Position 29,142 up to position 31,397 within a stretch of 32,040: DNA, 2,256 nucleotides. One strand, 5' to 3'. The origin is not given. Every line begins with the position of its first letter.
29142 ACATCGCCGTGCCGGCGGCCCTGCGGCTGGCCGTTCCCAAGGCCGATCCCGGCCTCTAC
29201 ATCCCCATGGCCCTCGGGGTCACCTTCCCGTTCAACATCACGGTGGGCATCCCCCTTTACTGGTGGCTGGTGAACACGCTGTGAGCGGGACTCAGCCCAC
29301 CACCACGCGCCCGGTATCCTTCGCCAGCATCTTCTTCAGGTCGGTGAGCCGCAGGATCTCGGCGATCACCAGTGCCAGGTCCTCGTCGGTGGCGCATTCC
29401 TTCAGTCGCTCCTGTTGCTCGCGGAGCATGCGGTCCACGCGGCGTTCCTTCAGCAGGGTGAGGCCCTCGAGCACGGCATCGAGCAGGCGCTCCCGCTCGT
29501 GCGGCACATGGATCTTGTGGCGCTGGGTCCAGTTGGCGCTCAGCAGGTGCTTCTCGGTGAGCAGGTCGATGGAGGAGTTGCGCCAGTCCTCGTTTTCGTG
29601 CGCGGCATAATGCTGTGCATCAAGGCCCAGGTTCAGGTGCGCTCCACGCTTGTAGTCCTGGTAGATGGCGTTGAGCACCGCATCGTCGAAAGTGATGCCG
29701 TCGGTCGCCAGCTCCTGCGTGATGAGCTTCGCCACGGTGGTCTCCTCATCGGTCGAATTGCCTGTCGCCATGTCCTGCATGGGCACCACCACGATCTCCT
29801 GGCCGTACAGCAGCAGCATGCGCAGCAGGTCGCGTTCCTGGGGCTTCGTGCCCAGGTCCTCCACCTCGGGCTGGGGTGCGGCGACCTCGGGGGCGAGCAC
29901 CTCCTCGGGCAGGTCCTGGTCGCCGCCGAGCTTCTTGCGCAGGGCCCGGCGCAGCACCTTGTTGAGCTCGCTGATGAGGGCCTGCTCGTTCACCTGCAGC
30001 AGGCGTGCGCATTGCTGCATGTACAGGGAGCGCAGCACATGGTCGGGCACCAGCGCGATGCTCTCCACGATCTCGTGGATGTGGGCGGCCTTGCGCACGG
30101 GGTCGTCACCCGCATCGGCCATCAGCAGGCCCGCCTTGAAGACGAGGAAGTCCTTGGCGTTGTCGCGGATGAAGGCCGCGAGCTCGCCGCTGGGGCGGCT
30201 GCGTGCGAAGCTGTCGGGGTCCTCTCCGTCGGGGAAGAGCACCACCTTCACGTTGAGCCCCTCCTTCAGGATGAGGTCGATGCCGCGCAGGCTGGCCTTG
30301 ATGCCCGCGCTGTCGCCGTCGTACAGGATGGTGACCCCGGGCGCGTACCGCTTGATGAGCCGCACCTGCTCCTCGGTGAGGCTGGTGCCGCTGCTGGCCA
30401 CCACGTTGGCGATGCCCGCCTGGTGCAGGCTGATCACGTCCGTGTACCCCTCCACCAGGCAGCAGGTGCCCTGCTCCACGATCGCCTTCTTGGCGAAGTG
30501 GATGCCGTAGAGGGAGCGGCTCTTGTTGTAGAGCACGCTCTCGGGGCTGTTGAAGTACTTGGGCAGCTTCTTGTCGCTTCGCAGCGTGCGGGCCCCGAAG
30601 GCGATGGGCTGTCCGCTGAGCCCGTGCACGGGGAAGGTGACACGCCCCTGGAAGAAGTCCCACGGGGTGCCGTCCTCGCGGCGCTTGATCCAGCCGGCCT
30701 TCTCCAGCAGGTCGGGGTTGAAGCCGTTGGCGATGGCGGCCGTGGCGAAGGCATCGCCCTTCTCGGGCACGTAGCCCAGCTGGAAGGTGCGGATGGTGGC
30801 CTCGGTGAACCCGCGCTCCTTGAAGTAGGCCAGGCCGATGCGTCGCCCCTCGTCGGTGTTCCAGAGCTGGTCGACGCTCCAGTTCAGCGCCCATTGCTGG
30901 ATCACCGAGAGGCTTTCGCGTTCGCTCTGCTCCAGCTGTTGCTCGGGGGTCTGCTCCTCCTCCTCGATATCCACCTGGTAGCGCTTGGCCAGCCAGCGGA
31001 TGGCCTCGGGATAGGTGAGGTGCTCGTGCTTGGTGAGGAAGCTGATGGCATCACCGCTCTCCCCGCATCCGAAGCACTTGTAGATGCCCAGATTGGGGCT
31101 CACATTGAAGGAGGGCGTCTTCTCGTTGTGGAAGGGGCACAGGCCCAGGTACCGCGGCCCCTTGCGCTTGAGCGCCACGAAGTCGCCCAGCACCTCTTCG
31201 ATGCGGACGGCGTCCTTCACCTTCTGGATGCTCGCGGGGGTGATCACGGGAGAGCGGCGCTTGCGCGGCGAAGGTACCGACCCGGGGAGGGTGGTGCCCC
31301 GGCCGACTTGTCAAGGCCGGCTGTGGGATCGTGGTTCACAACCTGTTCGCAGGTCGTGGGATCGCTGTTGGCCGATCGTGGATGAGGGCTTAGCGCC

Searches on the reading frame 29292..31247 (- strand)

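Call 37: search_protein_families(library=pfam, proteins=[window:29292-31247:-], max_evalue=0.001)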
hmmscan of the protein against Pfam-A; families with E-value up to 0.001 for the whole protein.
window:29292-31247:- (651 aa): 7 families
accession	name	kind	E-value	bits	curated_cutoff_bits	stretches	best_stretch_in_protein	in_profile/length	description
PF01807.25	Zn_ribbon_DnaG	-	5.8e-34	116.3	24.9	1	4-98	3-97/98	CHC2 zinc finger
PF08275.17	DNAG_N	-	1.1e-31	110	26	1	137-253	13-128/128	DNA primase catalytic core, N-terminal domain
PF13155.12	Toprim_2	-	2.8e-23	82.5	22.1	1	263-347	1-87/88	Toprim-like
PF13662.12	Toprim_4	-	4.7e-18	65.6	25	1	261-336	2-84/85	Toprim domain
PF01751.28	Toprim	-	6.3e-12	45.9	23.1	1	262-334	2-92/96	Toprim domain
PF10410.14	DnaB_bind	-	9.1e-08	32.7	20.6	1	381-422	15-56/56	DnaB-helicase binding domain of primase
PF13362.12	Toprim_3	-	2.5e-06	28.3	27.2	1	263-351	3-92/95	Toprim domain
